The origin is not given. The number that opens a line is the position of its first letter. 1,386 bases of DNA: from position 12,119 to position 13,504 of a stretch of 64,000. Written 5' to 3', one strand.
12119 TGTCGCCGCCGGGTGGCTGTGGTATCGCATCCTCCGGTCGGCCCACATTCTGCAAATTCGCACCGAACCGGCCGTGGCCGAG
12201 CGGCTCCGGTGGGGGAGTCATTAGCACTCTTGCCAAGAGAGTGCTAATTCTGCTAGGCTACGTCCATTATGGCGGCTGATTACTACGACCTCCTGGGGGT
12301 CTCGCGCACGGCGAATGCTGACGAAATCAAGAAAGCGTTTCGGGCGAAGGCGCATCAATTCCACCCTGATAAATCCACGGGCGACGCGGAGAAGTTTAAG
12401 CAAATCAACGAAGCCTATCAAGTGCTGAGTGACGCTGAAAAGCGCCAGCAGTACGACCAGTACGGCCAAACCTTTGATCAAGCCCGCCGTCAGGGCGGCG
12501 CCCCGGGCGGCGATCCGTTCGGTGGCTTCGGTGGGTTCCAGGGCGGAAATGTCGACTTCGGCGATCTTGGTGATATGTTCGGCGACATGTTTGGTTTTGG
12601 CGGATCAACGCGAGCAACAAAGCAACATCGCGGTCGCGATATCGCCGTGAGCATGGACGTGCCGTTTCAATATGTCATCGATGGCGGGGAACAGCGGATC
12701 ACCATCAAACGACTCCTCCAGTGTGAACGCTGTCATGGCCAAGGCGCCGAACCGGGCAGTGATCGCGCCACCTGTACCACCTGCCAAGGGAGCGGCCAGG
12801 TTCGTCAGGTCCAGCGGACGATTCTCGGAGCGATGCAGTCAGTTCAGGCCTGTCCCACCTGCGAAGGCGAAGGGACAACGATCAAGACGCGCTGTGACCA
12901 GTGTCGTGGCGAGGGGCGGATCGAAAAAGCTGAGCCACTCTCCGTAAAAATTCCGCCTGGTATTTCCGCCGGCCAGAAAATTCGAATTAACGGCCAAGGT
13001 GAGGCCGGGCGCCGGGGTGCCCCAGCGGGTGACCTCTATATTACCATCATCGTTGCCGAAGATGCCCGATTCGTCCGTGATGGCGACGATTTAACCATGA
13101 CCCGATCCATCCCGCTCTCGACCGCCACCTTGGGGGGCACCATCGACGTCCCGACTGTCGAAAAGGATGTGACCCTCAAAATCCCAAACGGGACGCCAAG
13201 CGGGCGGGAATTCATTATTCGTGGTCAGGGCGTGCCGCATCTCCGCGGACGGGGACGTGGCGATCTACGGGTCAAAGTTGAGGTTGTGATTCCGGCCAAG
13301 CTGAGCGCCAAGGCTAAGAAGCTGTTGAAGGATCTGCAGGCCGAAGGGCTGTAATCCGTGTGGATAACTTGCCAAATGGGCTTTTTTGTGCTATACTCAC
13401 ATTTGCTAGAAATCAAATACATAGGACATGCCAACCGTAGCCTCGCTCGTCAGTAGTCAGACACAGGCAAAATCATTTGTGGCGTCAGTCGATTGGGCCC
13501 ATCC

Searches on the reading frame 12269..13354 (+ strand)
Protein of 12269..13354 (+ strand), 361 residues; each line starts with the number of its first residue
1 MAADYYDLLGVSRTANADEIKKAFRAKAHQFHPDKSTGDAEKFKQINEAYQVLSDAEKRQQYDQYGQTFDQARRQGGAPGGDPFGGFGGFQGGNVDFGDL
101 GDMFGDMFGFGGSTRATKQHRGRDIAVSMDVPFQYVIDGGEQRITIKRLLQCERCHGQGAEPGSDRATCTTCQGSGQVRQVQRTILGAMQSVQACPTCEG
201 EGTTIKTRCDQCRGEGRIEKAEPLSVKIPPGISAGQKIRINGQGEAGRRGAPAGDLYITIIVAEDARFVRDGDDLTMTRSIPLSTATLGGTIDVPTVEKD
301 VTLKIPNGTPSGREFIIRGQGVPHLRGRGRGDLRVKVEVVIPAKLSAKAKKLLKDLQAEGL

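Call 8: search_protein_families(library=pfam, proteins=[window:12269-13354:+])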
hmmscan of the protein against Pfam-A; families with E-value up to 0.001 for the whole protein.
window:12269-13354:+ (361 aa): 3 families
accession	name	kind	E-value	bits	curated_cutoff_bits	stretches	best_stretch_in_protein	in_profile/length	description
PF01556.23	DnaJ_C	-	6.9e-44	150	26.6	1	126-342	2-152/152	DnaJ C terminal domain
PF00226.36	DnaJ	-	1.7e-24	86.1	27.8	1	4-63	1-63/63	DnaJ domain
PF00684.25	DnaJ_CXXCXGXG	-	2.1e-17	63.6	32.7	1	152-216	1-65/65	DnaJ central domain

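Call 9: search_protein_families(library=ncbifam, proteins=[window:12269-13354:+])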
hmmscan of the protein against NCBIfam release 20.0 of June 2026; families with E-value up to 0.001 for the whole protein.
window:12269-13354:+ (361 aa): 15 families
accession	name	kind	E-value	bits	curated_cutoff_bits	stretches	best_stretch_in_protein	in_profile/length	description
TIGR02349.1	DnaJ_bact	equivalog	3.6e-122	408.2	377.2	1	4-358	1-352/354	molecular chaperone DnaJ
NF008035.0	PRK10767.1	subfamily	2.1e-116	389.1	338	1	2-358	3-346/374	molecular chaperone DnaJ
NF010894.0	PRK14301.1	equivalog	8.7e-102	340.9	548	1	3-357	4-348/373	chaperone protein DnaJ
NF010885.0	PRK14292.1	equivalog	1.1e-101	340.5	585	1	3-356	2-345/371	chaperone protein DnaJ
NF010871.0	PRK14278.1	equivalog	1.7e-97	326.7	502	1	1-358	1-349/378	molecular chaperone DnaJ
NF010874.0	PRK14281.1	equivalog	4.3e-92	309.3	619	1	1-358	1-371/397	chaperone protein DnaJ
NF010872.0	PRK14279.1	equivalog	7.7e-91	305.1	556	1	3-355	9-374/394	molecular chaperone DnaJ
NF010892.0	PRK14299.1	equivalog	4.3e-57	193.6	392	2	3-147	4-154/291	chaperone protein DnaJ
NF037946.1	terminal_TopJ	equivalog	2.1e-48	165.5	300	2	4-67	6-71/810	terminal organelle assembly protein TopJ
NF007618.0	PRK10266.1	equivalog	1.1e-45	156.4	403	2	219-357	155-291/306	curved DNA-binding protein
TIGR03835.1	termin_org_DnaJ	equivalog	1e-25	90.3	512.25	2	4-67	3-68/871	terminal organelle assembly protein TopJ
NF050028.1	CldAdptActJ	equivalog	5.9e-10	39.5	150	1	4-62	3-69/93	cold adaptation protein ActJcold adaptation protein ActJ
NF058604.1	RtpA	equivalog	6.7e-07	29.3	65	0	194-218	11-35/50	anti-TRAP protein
NF006948.0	PRK09430.1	equivalog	4.6e-05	23.1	162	1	4-36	201-233/267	co-chaperone DjlA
TIGR02642.1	phage_xxxx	hypoth_equivalog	4.8e-05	23.1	101.4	0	189-227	178-218/267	TIGR02642 family protein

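Call 10: find_encoding_contigs(protein=window:12269-13354:+, flank=10000, max_places=10)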
Protein window:12269-13354:+ (361 aa): 1 contig read that carries it; 1 place shown.
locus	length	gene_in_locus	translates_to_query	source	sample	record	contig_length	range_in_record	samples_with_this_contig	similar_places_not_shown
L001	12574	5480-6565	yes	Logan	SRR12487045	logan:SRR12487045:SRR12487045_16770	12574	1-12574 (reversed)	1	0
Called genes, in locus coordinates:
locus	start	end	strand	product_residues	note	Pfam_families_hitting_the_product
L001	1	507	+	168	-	?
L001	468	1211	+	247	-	PF00557:Peptidase_M24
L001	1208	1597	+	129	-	PF03652:RuvX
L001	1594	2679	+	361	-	PF00953:Glycos_transf_4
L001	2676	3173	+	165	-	PF02643:DUF192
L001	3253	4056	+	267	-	-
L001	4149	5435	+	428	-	-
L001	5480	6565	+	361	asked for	PF00226:DnaJ, PF01556:DnaJ_C, PF00684:DnaJ_CXXCXGXG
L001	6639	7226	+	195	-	-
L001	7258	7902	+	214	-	-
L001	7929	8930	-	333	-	PF01207:Dus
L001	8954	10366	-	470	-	PF01406:tRNA-synt_1e, PF09334:tRNA-synt_1g (faint)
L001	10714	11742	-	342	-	PF13191:AAA_16 (weak), PF23569:NBD_SMAX1, PF00004:AAA, PF17871:AAA_lid_9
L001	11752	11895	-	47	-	-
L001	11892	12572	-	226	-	?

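Call 12: find_related_loci(query=window:12269-13354:+, collection=genome_contigs, flank=10000)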
Query window:12269-13354:+ (361 aa) in genome_contigs; peptide patterns used: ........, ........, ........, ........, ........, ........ (x = any residue, [..] = any of these).
600 stretches matched a pattern (row limit reached: there are more); 302 encode a relative of the query (tblastn E <= 1e-3); the best 80 are kept; 80 distinct loci.
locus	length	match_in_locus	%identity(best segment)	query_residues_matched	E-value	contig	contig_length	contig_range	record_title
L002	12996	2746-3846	47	1-359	5e-99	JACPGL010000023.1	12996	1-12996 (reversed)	MAG: Candidatus Kerfeldbacteria bacterium isolate NC_groundwater_386_Ag_B-0.1um_51_13 GD18-4_B1_scaffold_586895, whole g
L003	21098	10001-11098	46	1-356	1e-96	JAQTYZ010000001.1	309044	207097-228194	MAG: Patescibacteria group bacterium isolate STC_49 NODE_48_length_309044_cov_4.564705_Sandtown_C, whole genome shotgun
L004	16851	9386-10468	47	1-349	2e-96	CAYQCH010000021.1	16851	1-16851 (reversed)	MAG TPA_asm: uncultured Gammaproteobacteria bacterium isolate SRP329715_co1_137 genome assembly, contig: NODE_5071_lengt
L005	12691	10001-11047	46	1-346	9e-94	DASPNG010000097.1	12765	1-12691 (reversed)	MAG TPA_asm: Candidatus Binatia bacterium isolate SMAG_U12115 k141_508173, whole genome shotgun sequence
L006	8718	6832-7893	42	4-361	8e-93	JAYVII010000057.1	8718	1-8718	MAG: bacterium isolate GL51_DN_metabat_136 GL51_DN_metabat_136_56, whole genome shotgun sequence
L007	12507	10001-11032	44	4-356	9e-91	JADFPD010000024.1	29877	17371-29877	MAG: Chloroflexota bacterium isolate B71T1B5 B71T1B5_NODE1060, whole genome shotgun sequence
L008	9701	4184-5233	46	1-356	3e-90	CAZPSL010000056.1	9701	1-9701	MAG TPA_asm: uncultured Anaerolineales bacterium isolate binchicken_co219_421 genome assembly, contig: k141_1536573, who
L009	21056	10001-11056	44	1-361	4e-90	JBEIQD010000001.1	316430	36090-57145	MAG: Candidatus Nomurabacteria bacterium isolate Sample-106-S6-bin-90 Sample_106_S6-bin_90-k141_146028, whole genome sho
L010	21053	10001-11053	45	4-359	2e-88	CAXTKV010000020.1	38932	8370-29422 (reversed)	MAG TPA_asm: uncultured Deinococcales bacterium isolate public_SRR11456923_metawrap_bin.5 genome assembly, contig: publi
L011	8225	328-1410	43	1-359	5e-85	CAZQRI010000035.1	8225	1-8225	MAG TPA_asm: uncultured Gammaproteobacteria bacterium isolate SRP298887_co1_343 genome assembly, contig: NODE_10217_leng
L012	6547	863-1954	43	1-359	2e-83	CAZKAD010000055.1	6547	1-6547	MAG TPA_asm: uncultured Gammaproteobacteria bacterium isolate SRP219642_co6_366 genome assembly, contig: NODE_12183_leng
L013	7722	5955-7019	42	1-359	2e-82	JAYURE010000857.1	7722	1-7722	MAG: Deinococcales bacterium isolate GL116_DN_concoct_233 GL116_DN_concoct_233_856, whole genome shotgun sequence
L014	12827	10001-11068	43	1-357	1e-81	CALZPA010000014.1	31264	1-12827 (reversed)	MAG: uncultured Lentisphaeria bacterium isolate SRR5976184_bin.38_metaWRAP_v1.3_MAG genome assembly, contig: ERZ8810619.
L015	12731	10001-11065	42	1-359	2e-81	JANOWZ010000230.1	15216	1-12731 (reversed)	MAG: Deinococcales bacterium isolate VAR_35_metabat_304 VAR_35_k141_3480888, whole genome shotgun sequence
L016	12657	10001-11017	44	4-350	4e-81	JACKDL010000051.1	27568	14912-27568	MAG: Myxococcales bacterium isolate HK-STAS-MYXO-6 HK-STAS-MYXO-6_51, whole genome shotgun sequence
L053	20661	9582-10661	43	4-356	1e-79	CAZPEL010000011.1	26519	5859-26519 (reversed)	MAG TPA_asm: uncultured Gammaproteobacteria bacterium isolate binchicken_co13_441 genome assembly, contig: NODE_2302_len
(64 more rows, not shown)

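Call 19: find_homologous_proteins(query=window:12269-13354:+, max_evalue=1e-60)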
Query window:12269-13354:+ (361 aa): 7060 proteins with E <= 1e-60 among 8000 candidates; the best 120 are listed.
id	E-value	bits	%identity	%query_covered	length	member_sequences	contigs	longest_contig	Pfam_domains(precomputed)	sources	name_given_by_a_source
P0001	1.7e-239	812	100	100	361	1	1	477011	PF00226.37,PF00684.26,PF01556.24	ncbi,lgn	-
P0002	1.8e-199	681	82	100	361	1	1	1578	PF00226.37,PF00684.26,PF01556.24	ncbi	-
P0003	7.3e-170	583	73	100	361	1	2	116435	PF00226.37,PF00684.26,PF01556.24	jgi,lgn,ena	-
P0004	4.0e-162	558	70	100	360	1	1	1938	PF00226.37,PF00684.26,PF01556.24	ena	-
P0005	4.8e-154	531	64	100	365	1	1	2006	PF00226.37,PF00684.26,PF01556.24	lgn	-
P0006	2.1e-153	529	64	100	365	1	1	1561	PF00226.37,PF00684.26,PF01556.24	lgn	-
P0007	3.1e-153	528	64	100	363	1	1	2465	PF00226.37,PF00684.26,PF01556.24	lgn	-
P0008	5.7e-153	528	64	100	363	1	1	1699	PF00226.37,PF00684.26,PF01556.24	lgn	-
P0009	1.3e-152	526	67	100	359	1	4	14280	PF00226.37,PF00684.26,PF01556.24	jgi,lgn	jgi:molecular chaperone DnaJ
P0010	1.8e-152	526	64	100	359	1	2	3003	PF00226.37,PF00684.26,PF01556.24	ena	-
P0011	2.0e-152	526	64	100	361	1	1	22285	PF00226.37,PF00684.26,PF01556.24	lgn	-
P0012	6.6e-152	524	64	100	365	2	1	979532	PF00226.37,PF00684.26,PF01556.24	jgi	-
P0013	7.2e-152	524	64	100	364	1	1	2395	PF00226.37,PF00684.26,PF01556.24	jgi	jgi:molecular chaperone DnaJ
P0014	1.3e-151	523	64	100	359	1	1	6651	PF00226.37,PF00684.26,PF01556.24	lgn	-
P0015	1.9e-151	522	64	100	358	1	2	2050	PF00226.37,PF00684.26,PF01556.24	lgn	-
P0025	5.5e-148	511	62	100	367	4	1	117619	PF00226.37,PF00684.26,PF01556.24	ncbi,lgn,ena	ncbi:MAG: molecular chaperone DnaJ [Patescibacteria group bacterium]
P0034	1.3e-145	503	62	100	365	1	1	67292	PF00226.37,PF00684.26,PF01556.24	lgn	-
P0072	1.1e-130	454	59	100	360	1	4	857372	PF00226.37,PF00684.26,PF01556.24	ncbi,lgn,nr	ncbi:MAG: molecular chaperone DnaJ [Candidatus Kerfeldbacteria bacterium]|nr:molecular chaperone Dna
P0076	8.4e-125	435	56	100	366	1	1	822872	PF00226.37,PF00684.26,PF01556.24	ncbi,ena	-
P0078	9.6e-120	418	55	100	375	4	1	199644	PF00226.37,PF00684.26,PF01556.24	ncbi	-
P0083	9.3e-118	412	54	100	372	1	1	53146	PF00226.37,PF00684.26,PF01556.24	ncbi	ncbi:MAG: molecular chaperone DnaJ [Patescibacteria group bacterium]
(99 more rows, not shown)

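Call 20: find_encoding_contigs(protein=P0002, flank=10000, max_places=2)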
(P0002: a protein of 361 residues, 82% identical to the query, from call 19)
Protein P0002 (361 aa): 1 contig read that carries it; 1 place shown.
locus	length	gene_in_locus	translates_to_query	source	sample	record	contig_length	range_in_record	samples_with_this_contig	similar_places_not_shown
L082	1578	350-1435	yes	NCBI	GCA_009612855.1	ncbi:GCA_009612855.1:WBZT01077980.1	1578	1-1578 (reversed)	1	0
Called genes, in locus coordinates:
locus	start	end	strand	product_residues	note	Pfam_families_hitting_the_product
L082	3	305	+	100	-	?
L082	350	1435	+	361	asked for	PF00226:DnaJ, PF01556:DnaJ_C, PF00684:DnaJ_CXXCXGXG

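Call 21: find_encoding_contigs(protein=P0003, flank=10000, max_places=2)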
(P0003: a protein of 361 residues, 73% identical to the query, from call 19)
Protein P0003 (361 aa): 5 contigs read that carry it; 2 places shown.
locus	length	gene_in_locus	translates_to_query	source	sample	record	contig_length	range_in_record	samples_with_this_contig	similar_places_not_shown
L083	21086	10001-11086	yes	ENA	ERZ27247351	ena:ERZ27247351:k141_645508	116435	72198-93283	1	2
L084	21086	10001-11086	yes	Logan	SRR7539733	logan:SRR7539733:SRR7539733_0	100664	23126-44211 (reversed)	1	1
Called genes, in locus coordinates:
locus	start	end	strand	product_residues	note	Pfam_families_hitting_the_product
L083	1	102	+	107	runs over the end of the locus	PF00467:KOW, PF17136:ribosomal_L24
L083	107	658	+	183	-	PF00281:Ribosomal_L5, PF00673:Ribosomal_L5_C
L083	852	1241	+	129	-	PF00410:Ribosomal_S8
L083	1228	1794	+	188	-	PF00347:Ribosomal_L6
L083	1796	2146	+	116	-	PF00861:Ribosomal_L18p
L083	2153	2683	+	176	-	PF00333:Ribosomal_S5, PF03719:Ribosomal_S5_C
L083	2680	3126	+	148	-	PF00828:Ribosomal_L27A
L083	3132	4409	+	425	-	PF00344:SecY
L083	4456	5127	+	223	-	PF00406:ADK, PF13238:AAA_18 (weak), PF13207:AAA_17, PF05191:ADK_lid (weak)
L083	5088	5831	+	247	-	PF00557:Peptidase_M24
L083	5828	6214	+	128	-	PF03652:RuvX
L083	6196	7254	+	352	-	PF00953:Glycos_transf_4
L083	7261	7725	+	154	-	PF02643:DUF192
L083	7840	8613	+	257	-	-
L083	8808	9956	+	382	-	-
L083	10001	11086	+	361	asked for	PF00226:DnaJ, PF01556:DnaJ_C, PF00684:DnaJ_CXXCXGXG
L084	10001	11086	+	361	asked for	PF00226:DnaJ, PF01556:DnaJ_C, PF00684:DnaJ_CXXCXGXG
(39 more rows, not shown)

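Call 22: find_encoding_contigs(protein=P0012, flank=10000, max_places=2)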
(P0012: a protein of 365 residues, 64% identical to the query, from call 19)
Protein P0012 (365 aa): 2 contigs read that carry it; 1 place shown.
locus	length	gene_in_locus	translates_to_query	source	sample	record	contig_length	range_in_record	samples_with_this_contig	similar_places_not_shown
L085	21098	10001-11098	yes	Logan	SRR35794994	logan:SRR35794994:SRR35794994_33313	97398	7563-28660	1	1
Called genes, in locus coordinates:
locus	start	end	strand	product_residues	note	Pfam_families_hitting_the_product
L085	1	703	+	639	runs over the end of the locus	PF00012:HSP70, PF06723:MreB_Mbl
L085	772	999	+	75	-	-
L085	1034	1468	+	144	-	-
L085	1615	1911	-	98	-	PF04480:DUF559, PF18741:MTES_1575 (faint)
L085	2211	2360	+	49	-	-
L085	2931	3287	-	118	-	-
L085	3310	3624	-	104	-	-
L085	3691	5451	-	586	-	PF02366:PMT (weak), PF13231:PMT_2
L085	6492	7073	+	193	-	PF00702:Hydrolase (weak), PF13419:HAD_2 (weak)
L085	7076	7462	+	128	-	PF01641:SelR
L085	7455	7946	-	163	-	PF00188:CAP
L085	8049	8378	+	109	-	PF03819:MazG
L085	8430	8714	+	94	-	PF11950:DUF3467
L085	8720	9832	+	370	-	-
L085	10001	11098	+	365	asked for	PF00226:DnaJ, PF01556:DnaJ_C, PF00684:DnaJ_CXXCXGXG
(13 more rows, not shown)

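Call 23: find_encoding_contigs(protein=P0009, flank=10000, max_places=2)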
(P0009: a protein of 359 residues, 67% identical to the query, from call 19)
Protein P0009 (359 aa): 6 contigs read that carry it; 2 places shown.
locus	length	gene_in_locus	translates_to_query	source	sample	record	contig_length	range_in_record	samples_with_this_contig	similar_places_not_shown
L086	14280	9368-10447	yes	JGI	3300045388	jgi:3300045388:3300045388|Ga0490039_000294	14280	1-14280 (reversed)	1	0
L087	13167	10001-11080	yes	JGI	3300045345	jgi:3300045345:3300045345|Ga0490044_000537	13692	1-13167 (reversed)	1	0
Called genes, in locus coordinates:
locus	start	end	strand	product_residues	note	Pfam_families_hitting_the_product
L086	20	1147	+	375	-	PF00344:SecY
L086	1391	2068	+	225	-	PF00406:ADK, PF13207:AAA_17, PF05191:ADK_lid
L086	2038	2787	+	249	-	PF00557:Peptidase_M24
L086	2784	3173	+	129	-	PF03652:RuvX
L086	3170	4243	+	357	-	PF00953:Glycos_transf_4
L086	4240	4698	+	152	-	PF02643:DUF192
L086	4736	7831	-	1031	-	PF13620:CarboxypepD_reg (weak), PF17210:SdrD_B (weak), PF23194:NOMO_5th (faint)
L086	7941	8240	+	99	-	PF11950:DUF3467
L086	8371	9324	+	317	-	-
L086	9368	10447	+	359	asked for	PF00226:DnaJ, PF00684:DnaJ_CXXCXGXG, PF01556:DnaJ_C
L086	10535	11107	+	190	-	-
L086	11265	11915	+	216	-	PF18914:DUF5666 (weak)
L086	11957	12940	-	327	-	PF01207:Dus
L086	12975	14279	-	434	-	?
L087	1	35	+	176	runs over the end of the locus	PF00333:Ribosomal_S5, PF03719:Ribosomal_S5_C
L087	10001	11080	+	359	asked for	PF00226:DnaJ, PF00684:DnaJ_CXXCXGXG, PF01556:DnaJ_C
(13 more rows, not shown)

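Call 29: search_protein_families(library=pfam, proteins=[L053:4511-5224:+, L003:5419-6138:+], max_evalue=0.01)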
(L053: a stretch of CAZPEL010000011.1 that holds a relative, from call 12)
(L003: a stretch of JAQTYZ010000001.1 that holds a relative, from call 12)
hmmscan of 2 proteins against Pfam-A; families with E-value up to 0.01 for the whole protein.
L053:4511-5224:+ (237 aa): 1 family
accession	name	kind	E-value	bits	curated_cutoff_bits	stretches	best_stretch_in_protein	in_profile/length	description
PF01628.27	HrcA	-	2.1e-20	74.1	22.2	1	88-224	81-215/215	HrcA protein C terminal domain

L003:5419-6138:+ (239 aa): 2 families
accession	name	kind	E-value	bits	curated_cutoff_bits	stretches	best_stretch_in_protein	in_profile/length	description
PF01628.27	HrcA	-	9e-20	72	22.2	1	81-222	79-212/215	HrcA protein C terminal domain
PF01726.22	LexA_DNA_bind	-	0.0039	17.4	23.7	0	9-60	6-56/65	LexA DNA binding domain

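Call 33: find_encoding_contigs(protein=P0025, flank=10000, max_places=1)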
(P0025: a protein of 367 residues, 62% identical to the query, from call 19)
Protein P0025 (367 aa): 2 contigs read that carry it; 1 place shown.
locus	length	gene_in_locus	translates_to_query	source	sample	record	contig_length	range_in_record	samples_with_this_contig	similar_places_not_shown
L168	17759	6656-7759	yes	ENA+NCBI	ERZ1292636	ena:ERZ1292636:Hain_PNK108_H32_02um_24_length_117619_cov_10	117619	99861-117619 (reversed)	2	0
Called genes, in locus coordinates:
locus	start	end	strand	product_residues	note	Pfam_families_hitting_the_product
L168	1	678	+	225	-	?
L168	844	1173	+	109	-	PF03819:MazG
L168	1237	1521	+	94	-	PF11950:DUF3467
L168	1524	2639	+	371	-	-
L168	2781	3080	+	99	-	-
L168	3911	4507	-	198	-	-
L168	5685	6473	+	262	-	-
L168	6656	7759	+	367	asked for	PF00226:DnaJ, PF01556:DnaJ_C, PF00684:DnaJ_CXXCXGXG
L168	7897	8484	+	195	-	-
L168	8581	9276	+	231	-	PF18914:DUF5666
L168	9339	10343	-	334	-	PF01207:Dus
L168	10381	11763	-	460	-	PF01406:tRNA-synt_1e, PF09334:tRNA-synt_1g (faint), PF09190:DALR_2 (weak)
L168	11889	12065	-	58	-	-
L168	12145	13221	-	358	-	PF13191:AAA_16 (weak), PF23569:NBD_SMAX1, PF00004:AAA, PF17871:AAA_lid_9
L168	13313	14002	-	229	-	PF01544:CorA (faint)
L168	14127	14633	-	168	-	-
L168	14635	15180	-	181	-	-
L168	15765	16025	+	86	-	-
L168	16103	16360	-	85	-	-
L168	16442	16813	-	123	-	-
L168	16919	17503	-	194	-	-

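Call 34: find_encoding_contigs(protein=P0072, flank=10000, max_places=1)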
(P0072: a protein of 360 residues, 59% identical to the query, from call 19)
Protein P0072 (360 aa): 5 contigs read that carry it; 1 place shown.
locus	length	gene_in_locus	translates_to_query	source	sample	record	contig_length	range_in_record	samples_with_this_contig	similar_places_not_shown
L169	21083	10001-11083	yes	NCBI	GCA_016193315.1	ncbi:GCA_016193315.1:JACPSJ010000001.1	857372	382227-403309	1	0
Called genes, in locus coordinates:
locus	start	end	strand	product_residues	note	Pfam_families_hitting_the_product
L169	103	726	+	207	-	-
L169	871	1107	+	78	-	-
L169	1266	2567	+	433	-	-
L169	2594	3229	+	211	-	PF13483:Lactamase_B_3, PF12706:Lactamase_B_2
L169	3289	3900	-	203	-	PF25084:LbH_EIF2B (faint), PF14602:Hexapep_2 (faint), PF25087:GMPPB_C (weak), PF00132:Hexapep (weak)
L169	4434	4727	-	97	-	-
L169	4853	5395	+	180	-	PF00561:Abhydrolase_1 (faint), PF06821:Ser_hydrolase, PF12697:Abhydrolase_6 (faint)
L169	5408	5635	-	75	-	-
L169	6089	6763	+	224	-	PF20108:DUF6498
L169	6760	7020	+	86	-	-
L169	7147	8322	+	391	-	-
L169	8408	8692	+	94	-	PF11950:DUF3467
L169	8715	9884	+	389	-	-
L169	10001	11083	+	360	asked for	PF00226:DnaJ, PF01556:DnaJ_C, PF00684:DnaJ_CXXCXGXG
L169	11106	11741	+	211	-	-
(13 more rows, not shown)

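Call 35: find_encoding_contigs(protein=P0076, flank=10000, max_places=1)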
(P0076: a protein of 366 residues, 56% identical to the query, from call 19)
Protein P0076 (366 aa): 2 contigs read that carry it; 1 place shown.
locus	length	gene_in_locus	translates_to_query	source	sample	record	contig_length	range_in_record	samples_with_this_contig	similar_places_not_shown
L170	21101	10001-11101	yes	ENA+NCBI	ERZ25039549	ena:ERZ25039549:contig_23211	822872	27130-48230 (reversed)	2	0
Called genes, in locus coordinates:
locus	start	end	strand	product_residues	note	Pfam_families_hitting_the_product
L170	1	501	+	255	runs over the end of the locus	PF02129:Peptidase_S15, PF12146:Hydrolase_4, PF00561:Abhydrolase_1, PF12697:Abhydrolase_6, PF00326:Peptidase_S9 (weak)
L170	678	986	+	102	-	-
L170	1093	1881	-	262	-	-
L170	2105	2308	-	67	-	-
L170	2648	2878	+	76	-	-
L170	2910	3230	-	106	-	-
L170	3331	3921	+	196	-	-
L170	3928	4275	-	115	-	-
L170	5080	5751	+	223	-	-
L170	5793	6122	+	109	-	PF03819:MazG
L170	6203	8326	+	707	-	-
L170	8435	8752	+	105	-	PF11950:DUF3467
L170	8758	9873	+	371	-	-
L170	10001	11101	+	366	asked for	PF00226:DnaJ, PF01556:DnaJ_C, PF00684:DnaJ_CXXCXGXG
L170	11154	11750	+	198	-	-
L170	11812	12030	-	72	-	-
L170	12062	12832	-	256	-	PF01207:Dus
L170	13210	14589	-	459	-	PF00133:tRNA-synt_1 (faint), PF01406:tRNA-synt_1e, PF09334:tRNA-synt_1g (faint), PF23493:CysS_C (weak)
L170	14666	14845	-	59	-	-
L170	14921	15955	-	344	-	PF13191:AAA_16 (weak), PF23569:NBD_SMAX1 (weak), PF00004:AAA, PF17871:AAA_lid_9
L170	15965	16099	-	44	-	-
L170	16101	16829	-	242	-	PF01544:CorA (faint)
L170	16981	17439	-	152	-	-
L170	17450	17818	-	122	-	-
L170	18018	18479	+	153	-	-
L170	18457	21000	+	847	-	PF26449:DUF8128, PF02534:T4SS-DNA_transf, PF01935:DUF87 (weak), PF10412:TrwB_AAD_bind, PF12696:TraG-D_C (weak)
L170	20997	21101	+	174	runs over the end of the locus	PF00891:Methyltransf_2 (weak), PF02353:CMAS (weak), PF13847:Methyltransf_31 (weak), PF13649:Methyltransf_25 (weak)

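Call 52: find_encoding_contigs(protein=P0078, flank=10000, max_places=1)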
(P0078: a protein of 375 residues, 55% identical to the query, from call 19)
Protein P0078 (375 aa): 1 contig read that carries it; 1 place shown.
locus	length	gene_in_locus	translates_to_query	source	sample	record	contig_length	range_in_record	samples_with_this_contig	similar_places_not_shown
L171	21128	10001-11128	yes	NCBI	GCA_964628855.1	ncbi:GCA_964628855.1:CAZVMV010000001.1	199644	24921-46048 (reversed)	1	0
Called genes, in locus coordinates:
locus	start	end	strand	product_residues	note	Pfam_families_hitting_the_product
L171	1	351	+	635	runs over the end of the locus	PF00012:HSP70, PF06723:MreB_Mbl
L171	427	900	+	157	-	-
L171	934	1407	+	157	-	-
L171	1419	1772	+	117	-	-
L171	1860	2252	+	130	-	PF07672:MFS_Mycoplasma (weak)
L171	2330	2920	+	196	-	-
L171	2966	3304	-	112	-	-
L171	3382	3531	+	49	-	-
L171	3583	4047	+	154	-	-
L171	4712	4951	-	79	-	-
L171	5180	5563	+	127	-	-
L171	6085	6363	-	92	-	-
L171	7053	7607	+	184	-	PF13328:HD_4, PF01966:HD (faint)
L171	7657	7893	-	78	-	-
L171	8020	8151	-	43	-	-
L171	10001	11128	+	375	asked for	PF00226:DnaJ, PF01556:DnaJ_C, PF00684:DnaJ_CXXCXGXG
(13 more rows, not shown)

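Call 53: find_encoding_contigs(protein=P0083, flank=10000, max_places=1)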
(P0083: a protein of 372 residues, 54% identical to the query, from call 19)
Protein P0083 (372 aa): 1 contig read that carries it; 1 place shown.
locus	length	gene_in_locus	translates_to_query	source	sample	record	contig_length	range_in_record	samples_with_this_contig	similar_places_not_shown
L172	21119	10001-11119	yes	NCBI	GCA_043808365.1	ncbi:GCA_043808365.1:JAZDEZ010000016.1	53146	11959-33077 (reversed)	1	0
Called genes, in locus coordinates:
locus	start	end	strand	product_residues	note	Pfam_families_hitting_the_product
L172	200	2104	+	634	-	PF00012:HSP70, PF06723:MreB_Mbl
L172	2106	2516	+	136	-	PF00293:NUDIX, PF14815:NUDIX_4 (weak)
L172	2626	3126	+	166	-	PF11848:DUF3368 (weak)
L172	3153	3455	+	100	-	PF11950:DUF3467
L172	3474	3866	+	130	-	PF22091:DUF6941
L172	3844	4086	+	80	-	-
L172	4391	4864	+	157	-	-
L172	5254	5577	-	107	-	-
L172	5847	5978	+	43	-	-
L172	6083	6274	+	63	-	-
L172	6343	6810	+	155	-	-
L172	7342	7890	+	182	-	PF13328:HD_4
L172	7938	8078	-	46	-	-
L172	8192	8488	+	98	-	PF11950:DUF3467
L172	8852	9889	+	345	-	-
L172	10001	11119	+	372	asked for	PF00226:DnaJ, PF01556:DnaJ_C, PF00684:DnaJ_CXXCXGXG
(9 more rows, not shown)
